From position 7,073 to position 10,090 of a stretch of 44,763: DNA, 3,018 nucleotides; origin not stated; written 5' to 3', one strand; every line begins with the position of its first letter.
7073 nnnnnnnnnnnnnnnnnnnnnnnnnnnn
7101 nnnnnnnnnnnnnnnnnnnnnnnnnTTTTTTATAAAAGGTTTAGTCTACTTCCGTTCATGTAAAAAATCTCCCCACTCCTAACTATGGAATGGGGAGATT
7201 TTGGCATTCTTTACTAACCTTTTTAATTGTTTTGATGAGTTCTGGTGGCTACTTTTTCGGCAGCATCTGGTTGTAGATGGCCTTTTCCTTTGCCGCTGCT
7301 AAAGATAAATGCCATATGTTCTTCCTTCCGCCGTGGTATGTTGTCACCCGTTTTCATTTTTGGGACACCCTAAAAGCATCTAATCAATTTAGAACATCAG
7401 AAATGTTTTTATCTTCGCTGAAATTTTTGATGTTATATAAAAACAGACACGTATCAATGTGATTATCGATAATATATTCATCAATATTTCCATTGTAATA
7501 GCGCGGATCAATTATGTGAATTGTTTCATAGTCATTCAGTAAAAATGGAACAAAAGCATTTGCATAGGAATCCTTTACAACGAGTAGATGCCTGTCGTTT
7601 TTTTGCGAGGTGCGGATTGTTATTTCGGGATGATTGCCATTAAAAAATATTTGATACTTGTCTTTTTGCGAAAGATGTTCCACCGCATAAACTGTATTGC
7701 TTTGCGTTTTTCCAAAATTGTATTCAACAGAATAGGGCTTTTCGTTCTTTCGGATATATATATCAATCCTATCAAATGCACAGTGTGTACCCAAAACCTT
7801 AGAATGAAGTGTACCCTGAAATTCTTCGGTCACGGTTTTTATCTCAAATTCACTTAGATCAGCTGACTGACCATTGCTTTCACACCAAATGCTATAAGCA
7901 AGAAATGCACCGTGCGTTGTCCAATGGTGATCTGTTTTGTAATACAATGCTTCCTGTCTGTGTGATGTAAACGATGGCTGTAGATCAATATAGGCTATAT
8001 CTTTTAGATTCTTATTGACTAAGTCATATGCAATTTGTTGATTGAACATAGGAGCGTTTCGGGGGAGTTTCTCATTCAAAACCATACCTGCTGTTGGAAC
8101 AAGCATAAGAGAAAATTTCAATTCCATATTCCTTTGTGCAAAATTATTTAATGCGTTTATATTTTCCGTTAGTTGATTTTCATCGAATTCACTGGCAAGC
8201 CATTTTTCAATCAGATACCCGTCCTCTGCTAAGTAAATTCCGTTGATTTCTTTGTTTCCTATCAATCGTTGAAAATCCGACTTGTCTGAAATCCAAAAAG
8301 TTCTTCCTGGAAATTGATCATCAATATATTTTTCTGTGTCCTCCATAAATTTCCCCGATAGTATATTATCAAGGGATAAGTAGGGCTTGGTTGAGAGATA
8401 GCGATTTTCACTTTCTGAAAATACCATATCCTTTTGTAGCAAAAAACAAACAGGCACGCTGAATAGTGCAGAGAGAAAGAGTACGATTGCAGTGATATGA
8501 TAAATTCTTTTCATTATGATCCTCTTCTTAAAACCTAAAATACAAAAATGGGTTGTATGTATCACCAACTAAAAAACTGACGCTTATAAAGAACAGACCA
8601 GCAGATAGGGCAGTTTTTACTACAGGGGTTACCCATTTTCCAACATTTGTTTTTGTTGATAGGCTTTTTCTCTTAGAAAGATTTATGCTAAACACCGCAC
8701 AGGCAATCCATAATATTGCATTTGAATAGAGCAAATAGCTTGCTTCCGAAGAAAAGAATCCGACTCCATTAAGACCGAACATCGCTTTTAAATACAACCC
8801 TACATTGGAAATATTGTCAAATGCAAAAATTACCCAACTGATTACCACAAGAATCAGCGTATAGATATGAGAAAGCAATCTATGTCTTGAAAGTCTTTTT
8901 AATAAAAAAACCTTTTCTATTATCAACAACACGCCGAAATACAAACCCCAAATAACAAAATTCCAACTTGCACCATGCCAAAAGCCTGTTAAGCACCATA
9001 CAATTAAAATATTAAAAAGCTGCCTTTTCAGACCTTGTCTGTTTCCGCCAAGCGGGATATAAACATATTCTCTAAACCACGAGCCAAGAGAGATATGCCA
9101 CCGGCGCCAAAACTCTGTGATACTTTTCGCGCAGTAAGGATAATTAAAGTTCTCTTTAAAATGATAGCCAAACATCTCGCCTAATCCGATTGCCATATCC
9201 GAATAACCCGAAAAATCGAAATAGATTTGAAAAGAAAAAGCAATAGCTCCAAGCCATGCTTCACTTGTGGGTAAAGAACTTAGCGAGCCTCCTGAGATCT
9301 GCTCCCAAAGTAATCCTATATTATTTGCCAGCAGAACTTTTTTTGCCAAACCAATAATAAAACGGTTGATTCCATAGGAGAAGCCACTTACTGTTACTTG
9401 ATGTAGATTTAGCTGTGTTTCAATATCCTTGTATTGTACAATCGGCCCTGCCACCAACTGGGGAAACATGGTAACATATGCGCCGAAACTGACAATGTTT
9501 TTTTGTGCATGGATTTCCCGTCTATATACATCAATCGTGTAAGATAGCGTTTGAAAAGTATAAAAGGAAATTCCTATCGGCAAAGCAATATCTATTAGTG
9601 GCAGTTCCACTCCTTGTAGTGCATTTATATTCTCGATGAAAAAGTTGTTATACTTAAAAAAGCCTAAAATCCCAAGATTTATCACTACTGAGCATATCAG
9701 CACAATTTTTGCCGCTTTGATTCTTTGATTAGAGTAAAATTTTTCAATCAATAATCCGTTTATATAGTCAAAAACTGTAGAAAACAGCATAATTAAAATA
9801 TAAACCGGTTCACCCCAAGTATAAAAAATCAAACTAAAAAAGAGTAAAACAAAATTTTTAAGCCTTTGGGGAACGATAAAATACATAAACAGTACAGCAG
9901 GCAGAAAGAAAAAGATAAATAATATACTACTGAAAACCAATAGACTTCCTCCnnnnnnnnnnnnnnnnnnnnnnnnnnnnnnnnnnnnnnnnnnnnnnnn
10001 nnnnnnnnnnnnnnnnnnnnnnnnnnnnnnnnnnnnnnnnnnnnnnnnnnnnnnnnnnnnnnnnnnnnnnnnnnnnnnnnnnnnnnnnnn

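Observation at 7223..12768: ECF sigma / RsiV-type anti-sigma pair embedded in an SGNH-DUF4358-MBOAT-DHHW operon: candidate self-regulated, stress-inducible envelope O-acylation system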

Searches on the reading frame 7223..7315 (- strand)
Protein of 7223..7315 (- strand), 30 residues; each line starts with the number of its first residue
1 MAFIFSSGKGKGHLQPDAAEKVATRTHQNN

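Call 49: search_protein_families(library=pfam, proteins=[window:7223-7315:-], max_evalue=0.01)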
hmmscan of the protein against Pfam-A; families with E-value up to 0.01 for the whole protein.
window:7223-7315:- (30 aa): 0 families

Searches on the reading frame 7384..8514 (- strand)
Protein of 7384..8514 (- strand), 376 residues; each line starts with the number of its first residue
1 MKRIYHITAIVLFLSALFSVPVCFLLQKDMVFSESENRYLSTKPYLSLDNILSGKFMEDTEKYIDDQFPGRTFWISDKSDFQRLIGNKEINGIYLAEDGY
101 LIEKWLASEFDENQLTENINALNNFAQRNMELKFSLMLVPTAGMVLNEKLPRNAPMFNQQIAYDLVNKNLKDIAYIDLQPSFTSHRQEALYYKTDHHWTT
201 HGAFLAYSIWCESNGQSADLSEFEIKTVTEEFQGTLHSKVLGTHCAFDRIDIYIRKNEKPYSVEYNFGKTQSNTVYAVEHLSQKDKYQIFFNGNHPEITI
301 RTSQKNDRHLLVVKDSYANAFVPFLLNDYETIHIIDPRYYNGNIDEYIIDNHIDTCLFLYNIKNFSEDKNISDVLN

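Call 3: search_protein_families(library=pfam, proteins=[window:7384-8514:-], max_evalue=0.01)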
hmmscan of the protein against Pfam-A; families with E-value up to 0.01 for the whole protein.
window:7384-8514:- (376 aa): 2 families
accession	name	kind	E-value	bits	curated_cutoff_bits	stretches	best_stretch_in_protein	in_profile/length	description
PF14286.12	DHHW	-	2.8e-27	96.4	25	1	110-334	150-384/385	DHHW protein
PF16822.11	ALGX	-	5.4e-12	46.4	26.5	1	112-245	22-166/268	SGNH hydrolase-like domain, acetyltransferase AlgX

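Call 6: search_protein_families(library=ncbifam, proteins=[window:7384-8514:-], max_evalue=0.01)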
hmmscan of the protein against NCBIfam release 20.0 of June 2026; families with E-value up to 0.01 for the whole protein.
window:7384-8514:- (376 aa): 0 families

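Call 17: search_solved_structures(query=window:7384-8514:-, max_evalue=0.01, show_alignments=2)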
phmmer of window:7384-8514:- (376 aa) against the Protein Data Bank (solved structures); distinct sequences matched with E-value up to 0.01: 4.
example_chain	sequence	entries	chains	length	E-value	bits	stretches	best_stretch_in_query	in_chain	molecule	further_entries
5v8d_A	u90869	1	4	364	1.5e-33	119.3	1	35-368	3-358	Bacillus cereus PatB1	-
5v8e_A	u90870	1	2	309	2.6e-23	85.7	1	90-368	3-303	Bacillus cereus PatB1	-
4nzk_A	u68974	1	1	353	1.2e-22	83.5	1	120-359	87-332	Uncharacterized protein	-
4knc_B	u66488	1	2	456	5.4e-06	28.7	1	131-236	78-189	Alginate biosynthesis protein AlgX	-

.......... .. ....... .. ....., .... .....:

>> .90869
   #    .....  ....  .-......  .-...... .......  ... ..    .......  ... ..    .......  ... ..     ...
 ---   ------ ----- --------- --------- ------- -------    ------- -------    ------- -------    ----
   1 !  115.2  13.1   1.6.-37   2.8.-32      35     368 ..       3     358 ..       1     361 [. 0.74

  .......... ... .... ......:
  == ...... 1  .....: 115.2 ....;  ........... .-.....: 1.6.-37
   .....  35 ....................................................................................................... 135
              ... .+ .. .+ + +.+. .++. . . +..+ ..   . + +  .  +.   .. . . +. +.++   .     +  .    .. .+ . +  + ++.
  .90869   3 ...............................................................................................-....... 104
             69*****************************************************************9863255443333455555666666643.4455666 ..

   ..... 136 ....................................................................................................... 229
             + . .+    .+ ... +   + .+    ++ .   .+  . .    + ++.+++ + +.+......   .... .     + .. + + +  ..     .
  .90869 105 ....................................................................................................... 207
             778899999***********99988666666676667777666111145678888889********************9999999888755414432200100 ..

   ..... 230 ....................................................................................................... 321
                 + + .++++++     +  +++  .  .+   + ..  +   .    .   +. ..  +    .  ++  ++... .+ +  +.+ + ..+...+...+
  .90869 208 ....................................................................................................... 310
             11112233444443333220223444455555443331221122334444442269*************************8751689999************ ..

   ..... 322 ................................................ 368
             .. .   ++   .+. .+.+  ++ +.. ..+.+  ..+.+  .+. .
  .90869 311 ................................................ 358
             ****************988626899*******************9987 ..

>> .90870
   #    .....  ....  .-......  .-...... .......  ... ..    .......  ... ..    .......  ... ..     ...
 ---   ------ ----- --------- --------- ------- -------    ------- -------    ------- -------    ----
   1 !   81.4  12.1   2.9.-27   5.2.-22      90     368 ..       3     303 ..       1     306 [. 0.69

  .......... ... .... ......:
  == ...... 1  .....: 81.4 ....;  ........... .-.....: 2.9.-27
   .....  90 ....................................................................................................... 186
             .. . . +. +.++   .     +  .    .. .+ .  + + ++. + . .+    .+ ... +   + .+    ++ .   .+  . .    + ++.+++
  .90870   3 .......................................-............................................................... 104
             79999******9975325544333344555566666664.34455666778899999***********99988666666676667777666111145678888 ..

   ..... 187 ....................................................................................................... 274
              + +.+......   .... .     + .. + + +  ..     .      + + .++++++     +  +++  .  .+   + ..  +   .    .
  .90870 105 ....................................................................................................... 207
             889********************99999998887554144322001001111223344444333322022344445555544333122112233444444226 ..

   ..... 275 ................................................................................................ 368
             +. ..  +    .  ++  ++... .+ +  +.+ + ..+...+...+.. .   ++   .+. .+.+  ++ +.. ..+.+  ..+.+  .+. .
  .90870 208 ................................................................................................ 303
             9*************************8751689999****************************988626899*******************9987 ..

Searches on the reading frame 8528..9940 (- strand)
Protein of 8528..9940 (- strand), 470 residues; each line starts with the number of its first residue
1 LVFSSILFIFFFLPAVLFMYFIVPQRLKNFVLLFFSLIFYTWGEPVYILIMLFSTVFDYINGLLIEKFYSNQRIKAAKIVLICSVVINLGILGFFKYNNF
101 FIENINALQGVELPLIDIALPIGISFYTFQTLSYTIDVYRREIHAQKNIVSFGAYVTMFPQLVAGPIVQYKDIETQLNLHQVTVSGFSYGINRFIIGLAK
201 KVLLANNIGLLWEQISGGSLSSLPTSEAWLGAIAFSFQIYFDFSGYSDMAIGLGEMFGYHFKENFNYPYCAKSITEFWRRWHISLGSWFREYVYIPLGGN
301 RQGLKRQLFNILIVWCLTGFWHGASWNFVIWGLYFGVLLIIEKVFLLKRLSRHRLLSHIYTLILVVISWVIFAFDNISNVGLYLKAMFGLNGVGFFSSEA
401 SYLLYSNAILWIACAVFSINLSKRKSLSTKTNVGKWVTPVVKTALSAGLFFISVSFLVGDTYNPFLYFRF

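Call 3: search_protein_families(library=pfam, proteins=[window:8528-9940:-], max_evalue=0.01)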
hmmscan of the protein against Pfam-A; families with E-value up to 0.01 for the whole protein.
window:8528-9940:- (470 aa): 1 family
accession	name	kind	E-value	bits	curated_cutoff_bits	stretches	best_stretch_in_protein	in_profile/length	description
PF03062.24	MBOAT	-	1.8e-25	90.4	27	1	148-377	80-330/337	MBOAT, membrane-bound O-acyltransferase family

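Call 6: search_protein_families(library=ncbifam, proteins=[window:8528-9940:-], max_evalue=0.01)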
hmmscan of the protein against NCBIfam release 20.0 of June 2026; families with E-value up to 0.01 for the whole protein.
window:8528-9940:- (470 aa): 1 family
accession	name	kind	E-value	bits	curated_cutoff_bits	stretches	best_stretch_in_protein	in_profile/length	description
TIGR04091.1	LTA_dltB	equivalog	6.7e-43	147.4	375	1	7-372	11-376/380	D-alanyl-lipoteichoic acid biosynthesis protein DltB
